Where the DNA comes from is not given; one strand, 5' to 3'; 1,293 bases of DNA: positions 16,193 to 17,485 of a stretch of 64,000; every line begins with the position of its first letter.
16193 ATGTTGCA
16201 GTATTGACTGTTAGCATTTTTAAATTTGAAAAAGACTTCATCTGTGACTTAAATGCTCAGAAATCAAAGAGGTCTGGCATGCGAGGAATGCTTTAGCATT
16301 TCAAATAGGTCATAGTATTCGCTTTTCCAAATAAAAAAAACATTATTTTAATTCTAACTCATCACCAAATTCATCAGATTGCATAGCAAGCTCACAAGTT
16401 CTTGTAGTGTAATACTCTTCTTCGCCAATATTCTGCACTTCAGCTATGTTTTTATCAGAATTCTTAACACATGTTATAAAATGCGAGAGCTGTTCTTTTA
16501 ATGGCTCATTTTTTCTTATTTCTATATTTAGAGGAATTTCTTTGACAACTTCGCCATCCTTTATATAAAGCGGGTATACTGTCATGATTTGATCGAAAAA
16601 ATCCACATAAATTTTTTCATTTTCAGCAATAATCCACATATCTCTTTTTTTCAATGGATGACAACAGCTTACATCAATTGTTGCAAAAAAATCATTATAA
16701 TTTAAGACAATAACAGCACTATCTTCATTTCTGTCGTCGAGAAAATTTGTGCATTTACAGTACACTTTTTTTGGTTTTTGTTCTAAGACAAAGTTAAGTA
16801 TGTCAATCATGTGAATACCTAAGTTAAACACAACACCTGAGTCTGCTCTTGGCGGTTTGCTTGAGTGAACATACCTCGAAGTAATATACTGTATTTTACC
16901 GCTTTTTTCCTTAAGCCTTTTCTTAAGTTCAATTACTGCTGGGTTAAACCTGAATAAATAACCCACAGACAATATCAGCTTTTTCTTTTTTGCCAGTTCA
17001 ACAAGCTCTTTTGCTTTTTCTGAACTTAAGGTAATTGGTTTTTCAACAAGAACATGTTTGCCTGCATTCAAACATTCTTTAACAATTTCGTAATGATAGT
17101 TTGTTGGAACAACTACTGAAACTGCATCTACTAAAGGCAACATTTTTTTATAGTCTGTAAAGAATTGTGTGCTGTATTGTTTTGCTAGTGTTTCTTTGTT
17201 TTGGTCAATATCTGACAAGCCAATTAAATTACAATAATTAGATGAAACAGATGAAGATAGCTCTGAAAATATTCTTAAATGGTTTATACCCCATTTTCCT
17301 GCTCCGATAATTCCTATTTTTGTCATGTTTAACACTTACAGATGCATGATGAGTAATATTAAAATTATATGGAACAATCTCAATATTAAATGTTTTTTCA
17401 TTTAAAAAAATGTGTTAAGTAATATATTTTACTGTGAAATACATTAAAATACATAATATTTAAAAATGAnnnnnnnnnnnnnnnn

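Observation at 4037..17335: Arn-like lipid-carrier aminosugar transfer module (GT2, CE4 deformylase-like, GT-C) combined with a WbpB/WbpE/WbpD-like 3-amino-sugar triad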

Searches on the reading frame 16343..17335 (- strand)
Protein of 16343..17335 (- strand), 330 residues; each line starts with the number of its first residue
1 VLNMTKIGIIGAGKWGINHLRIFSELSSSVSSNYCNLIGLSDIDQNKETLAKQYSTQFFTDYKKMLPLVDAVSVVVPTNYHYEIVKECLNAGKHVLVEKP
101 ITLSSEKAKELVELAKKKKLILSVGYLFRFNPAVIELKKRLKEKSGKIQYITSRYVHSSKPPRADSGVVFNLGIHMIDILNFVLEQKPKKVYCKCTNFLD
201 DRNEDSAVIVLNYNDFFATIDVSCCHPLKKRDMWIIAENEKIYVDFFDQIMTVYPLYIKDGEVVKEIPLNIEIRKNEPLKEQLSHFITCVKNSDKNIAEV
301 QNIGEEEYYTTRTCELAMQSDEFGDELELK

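Call 3: search_protein_families(library=pfam, proteins=[window:16343-17335:-], max_evalue=0.01)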
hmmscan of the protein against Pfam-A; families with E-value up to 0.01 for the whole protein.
window:16343-17335:- (330 aa): 4 families
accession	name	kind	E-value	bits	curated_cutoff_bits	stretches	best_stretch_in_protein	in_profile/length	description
PF01408.29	GFO_IDH_MocA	-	1.9e-29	103.2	24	1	6-126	2-120/120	Oxidoreductase family, NAD-binding Rossmann fold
PF22725.1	GFO_IDH_MocA_C3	-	7.7e-13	49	27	1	144-238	12-119/124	GFO/IDH/MocA C-terminal domain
PF02894.22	GFO_IDH_MocA_C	-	9.5e-05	22.7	22.9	1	146-224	10-103/218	Oxidoreductase family, C-terminal alpha/beta domain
PF03447.22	NAD_binding_3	-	0.0049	18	24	1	34-119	21-110/116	Homoserine dehydrogenase, NAD binding domain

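Call 8: search_protein_families(library=ncbifam, proteins=[window:16343-17335:-], max_evalue=0.001)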
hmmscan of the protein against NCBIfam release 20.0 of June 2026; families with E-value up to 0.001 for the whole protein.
window:16343-17335:- (330 aa): 11 families
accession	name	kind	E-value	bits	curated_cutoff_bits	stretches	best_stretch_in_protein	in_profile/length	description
NF040723.1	UDP-GlcNAcDh_Arch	equivalog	2.5e-71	240.6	450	1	6-299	2-283/302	UDP-N-acetylglucosamine 3-dehydrogenase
TIGR04380.1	myo_inos_iolG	equivalog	2.3e-28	99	355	1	4-213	1-219/330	inositol 2-dehydrogenase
NF007574.0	PRK10206.1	equivalog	2e-17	63.3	352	1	45-223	39-226/345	oxidoreductase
NF041392.1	XylDh_Gfo6_Halo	equivalog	3.2e-17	62.3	350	1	41-297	56-322/350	D-xylose 1-dehydrogenase Gfo6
NF008607.0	PRK11579.1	subfamily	7.9e-16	58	330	1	36-178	31-183/346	oxidoreductase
NF052479.1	LevoglcsnDh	equivalog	7.9e-16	57.7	650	1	6-206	5-223/386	levoglucosan dehydrogenase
NF052679.1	InsChiInosDhIolG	equivalog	2.4e-15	56.4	540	1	6-214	4-218/343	bifunctional inositol 2-dehydrogenase/D-chiro-inositol 1-dehydrogenase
NF058561.1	BT_2158_fam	equivalog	3.5e-11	42.4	750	1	33-125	55-153/487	glycoside 3-dehydrogenase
NF058563.1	BT_2159_fam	equivalog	1.1e-08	34.5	650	1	6-131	2-125/350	disaccharide 3-dehydrogenase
NF004976.0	PRK06349.1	subfamily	0.00018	20.8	205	1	4-122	4-127/430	homoserine dehydrogenase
NF009830.0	PRK13304.1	equivalog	0.00057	19.4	267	0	4-176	1-162/265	aspartate dehydrogenase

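Call 50: search_solved_structures(query=window:16343-17335:-, max_evalue=1e-10)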
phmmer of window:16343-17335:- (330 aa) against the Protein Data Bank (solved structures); distinct sequences matched with E-value up to 1e-10: 21.
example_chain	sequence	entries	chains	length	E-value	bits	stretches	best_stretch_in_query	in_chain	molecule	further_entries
7bvj_A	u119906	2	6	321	1.4e-21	80.3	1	7-255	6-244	Oxidoreductase, NAD-binding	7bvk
3e18_A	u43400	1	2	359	1.3e-16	63.9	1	7-236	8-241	oxidoreductase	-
9azo_A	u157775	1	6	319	4.9e-16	62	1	4-149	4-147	PmdC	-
7xr9_A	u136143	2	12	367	5.6e-15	58.6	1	4-158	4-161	DgpA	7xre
3ezy_A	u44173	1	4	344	1.1e-14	57.7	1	6-215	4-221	Dehydrogenase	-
4hkt_A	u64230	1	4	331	1.5e-14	57.2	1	6-201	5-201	Inositol 2-dehydrogenase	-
3f4l_A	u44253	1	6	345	1.1e-13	54.4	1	53-223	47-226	Putative oxidoreductase yhhX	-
3uuw_A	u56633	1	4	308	1.4e-13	54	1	45-295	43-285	Putative oxidoreductase with NAD(P)-binding Rossmann-fold domain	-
3ec7_A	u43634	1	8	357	1.8e-13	53.7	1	5-211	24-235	Putative Dehydrogenase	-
3fhl_A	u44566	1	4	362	1.9e-13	53.6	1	43-180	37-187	Putative oxidoreductase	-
4mkx_A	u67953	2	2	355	5e-12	48.9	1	5-188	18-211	Inositol dehydrogenase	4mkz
4n54_A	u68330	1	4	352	5.5e-12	48.8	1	5-188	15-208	Inositol dehydrogenase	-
8tdi_L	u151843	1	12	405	6.8e-12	48.5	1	29-244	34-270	P2B11 Glucuronide-3-dehydrogenase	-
3e82_A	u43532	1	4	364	7.5e-12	48.3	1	66-214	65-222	Putative oxidoreductase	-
8qc2_A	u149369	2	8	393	8e-12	48.2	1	6-197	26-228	Gfo/Idh/MocA family oxidoreductase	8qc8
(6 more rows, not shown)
